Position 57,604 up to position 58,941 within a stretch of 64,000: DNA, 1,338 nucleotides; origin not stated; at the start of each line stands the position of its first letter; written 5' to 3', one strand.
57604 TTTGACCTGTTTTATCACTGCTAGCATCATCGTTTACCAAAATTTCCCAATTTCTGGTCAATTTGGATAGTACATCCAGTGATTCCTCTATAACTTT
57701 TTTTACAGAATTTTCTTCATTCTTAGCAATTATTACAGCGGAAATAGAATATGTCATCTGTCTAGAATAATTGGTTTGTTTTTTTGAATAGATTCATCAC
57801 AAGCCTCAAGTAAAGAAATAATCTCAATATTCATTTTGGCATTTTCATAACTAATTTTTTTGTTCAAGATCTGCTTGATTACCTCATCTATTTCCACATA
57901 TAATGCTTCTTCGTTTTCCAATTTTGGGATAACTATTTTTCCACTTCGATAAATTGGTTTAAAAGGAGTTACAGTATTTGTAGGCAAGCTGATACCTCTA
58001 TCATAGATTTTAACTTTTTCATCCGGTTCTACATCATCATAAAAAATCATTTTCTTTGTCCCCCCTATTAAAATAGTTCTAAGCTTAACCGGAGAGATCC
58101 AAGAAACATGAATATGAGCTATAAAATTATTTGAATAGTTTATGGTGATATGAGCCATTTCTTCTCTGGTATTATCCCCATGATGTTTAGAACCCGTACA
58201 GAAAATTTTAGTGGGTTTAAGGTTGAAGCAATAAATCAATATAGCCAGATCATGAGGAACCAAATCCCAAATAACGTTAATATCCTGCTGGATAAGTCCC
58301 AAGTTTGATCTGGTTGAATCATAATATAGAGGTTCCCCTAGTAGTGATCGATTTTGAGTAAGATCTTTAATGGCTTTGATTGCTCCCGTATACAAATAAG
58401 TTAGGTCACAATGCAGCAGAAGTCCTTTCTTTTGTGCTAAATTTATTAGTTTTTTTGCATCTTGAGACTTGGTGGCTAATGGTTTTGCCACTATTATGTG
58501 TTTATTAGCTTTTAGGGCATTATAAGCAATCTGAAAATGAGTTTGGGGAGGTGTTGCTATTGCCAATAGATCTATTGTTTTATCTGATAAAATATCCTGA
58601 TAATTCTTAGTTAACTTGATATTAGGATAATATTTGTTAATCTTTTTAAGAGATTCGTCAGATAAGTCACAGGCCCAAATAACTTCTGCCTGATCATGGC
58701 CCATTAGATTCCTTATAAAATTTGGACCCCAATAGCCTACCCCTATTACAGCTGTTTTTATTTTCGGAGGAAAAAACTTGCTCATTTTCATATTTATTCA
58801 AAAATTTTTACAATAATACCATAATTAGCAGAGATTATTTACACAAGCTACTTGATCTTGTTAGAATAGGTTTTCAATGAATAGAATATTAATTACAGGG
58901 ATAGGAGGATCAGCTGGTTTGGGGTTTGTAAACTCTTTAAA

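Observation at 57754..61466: Nucleotide-sugar tailoring set suggesting an amidated or modified uronic or amino sugar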

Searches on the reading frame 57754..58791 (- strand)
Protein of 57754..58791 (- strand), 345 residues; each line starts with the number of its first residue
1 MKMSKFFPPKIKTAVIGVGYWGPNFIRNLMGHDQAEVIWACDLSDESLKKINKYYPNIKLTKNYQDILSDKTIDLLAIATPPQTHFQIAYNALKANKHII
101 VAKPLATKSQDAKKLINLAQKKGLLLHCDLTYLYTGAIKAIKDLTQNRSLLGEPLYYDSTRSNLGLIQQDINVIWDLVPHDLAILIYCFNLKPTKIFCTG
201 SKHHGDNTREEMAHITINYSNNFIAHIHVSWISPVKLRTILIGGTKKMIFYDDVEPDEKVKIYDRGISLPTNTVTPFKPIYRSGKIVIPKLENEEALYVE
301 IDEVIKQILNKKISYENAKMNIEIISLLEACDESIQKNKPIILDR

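Call 4: search_protein_families(library=pfam, proteins=[window:57754-58791:-])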
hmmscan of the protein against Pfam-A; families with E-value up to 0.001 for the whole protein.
window:57754-58791:- (345 aa): 5 families
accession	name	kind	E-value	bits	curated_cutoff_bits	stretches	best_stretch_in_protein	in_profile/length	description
PF01408.29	GFO_IDH_MocA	-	6.3e-25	88.6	24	1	11-127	1-117/120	Oxidoreductase family, NAD-binding Rossmann fold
PF22725.1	GFO_IDH_MocA_C3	-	1.4e-10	41.7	27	1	173-249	45-123/124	GFO/IDH/MocA C-terminal domain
PF02894.22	GFO_IDH_MocA_C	-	3.7e-06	27.3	22.9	1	175-341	44-216/218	Oxidoreductase family, C-terminal alpha/beta domain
PF03447.22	NAD_binding_3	-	4.3e-05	24.6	24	1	17-124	1-111/116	Homoserine dehydrogenase, NAD binding domain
PF01118.30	Semialdhyde_dh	-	0.00076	20.3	26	0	12-100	1-94/121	Semialdehyde dehydrogenase, NAD binding domain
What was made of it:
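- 57754..58791 (-): Gfo/Idh/MocA NAD-dependent oxidoreductase (sugar 3-dehydrogenase-like). PF01408/PF22725/PF02894 (call 4).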

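Call 5: search_protein_families(library=ncbifam, proteins=[window:57754-58791:-], max_evalue=0.01)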
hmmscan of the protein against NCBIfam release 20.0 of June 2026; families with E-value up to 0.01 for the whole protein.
window:57754-58791:- (345 aa): 13 families
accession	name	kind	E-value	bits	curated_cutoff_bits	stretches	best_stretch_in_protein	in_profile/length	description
NF040723.1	UDP-GlcNAcDh_Arch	equivalog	1.6e-33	116.5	450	1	11-267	1-251/302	UDP-N-acetylglucosamine 3-dehydrogenase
NF008607.0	PRK11579.1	subfamily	1.3e-20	73.7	330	1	10-341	4-343/346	oxidoreductase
TIGR04380.1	myo_inos_iolG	equivalog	1.5e-20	73.4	355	1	10-234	1-234/330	inositol 2-dehydrogenase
NF052479.1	LevoglcsnDh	equivalog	3.9e-16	58.7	650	1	41-147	42-148/386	levoglucosan dehydrogenase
NF058561.1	BT_2158_fam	equivalog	1.4e-13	50.3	750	1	10-123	35-147/487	glycoside 3-dehydrogenase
NF007574.0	PRK10206.1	equivalog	4.4e-13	49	352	1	52-126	45-119/345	oxidoreductase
NF058563.1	BT_2159_fam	equivalog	5.3e-13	48.7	650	1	11-133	1-123/350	disaccharide 3-dehydrogenase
NF052679.1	InsChiInosDhIolG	equivalog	6.9e-11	41.7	540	1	11-185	3-181/343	bifunctional inositol 2-dehydrogenase/D-chiro-inositol 1-dehydrogenase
NF041392.1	XylDh_Gfo6_Halo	equivalog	2.7e-10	39.6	350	1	10-163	16-172/350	D-xylose 1-dehydrogenase Gfo6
TIGR01850.1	argC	equivalog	5.9e-05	22.4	233.6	1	12-100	2-95/345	N-acetyl-gamma-glutamyl-phosphate reductase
NF006307.0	PRK08507.1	equivalog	0.0016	17.7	295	1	12-148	2-134/275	prephenate dehydrogenase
NF010188.0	PRK13667.1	equivalog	0.0026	17.8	87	1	277-329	3-52/70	hypothetical protein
NF003991.0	PRK05472.1-5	equivalog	0.004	17.1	198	1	10-99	84-173/211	redox-sensing transcriptional repressor Rex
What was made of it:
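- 57754..58791 (-): Best NCBIfam match is the archaeal UDP-GlcNAc 3-dehydrogenase NF040723 at 116.5 bits, below its cut-off of 450 (call 5).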

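Call 35: search_solved_structures(query=window:57754-58788:-, max_evalue=0.00001)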
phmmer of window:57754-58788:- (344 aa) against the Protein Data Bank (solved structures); distinct sequences matched with E-value up to 0.00001: 55.
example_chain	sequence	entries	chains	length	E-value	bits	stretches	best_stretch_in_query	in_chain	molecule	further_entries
3c1a_A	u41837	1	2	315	3e-17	65.7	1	10-256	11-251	Putative oxidoreductase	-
3fhl_A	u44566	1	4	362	1.1e-15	60.6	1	48-161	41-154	Putative oxidoreductase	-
3kux_A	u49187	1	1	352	1.2e-15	60.4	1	7-257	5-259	Putative oxidoreductase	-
3ec7_A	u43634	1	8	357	6.8e-15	58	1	9-189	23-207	Putative Dehydrogenase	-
5b3t_A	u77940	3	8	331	7.7e-13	51.2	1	9-155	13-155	Biliverdin reductase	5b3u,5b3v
7bvj_A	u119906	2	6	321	2.7e-12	49.5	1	11-238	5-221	Oxidoreductase, NAD-binding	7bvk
3evn_A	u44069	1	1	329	9.3e-12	47.7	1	9-227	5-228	Oxidoreductase, Gfo/Idh/MocA family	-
6jw6_A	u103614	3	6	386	2.4e-11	46.3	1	10-153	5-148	Dehydrogenase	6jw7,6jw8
3e18_A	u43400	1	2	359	3.5e-11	45.8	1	10-159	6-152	oxidoreductase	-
3e82_A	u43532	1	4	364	3.8e-11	45.7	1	10-223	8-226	Putative oxidoreductase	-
3m2t_A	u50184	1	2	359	4.6e-11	45.4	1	10-155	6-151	Probable dehydrogenase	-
3ezy_A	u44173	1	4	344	9.2e-11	44.4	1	10-201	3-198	Dehydrogenase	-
3mz0_A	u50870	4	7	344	4.7e-10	42.1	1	10-188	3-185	Inositol 2-dehydrogenase/D-chiro-inositol 3-dehydrogenase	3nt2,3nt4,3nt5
6nor_A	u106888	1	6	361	4.9e-10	42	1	9-151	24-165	Putative NAD dependent dehydrogenase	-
3hnp_A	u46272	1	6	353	1.4e-09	40.5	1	57-154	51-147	Oxidoreductase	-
3q2k_A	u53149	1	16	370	1.6e-09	40.3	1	8-126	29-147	oxidoreductase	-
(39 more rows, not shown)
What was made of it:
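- Closest known: Wbp/Gnn-type 3-amination. Same: The window Gfo is closest to UDP-GlcNAc 3-dehydrogenase (call 5), and PDB hits include 7bvj and 3q2k (call 35).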
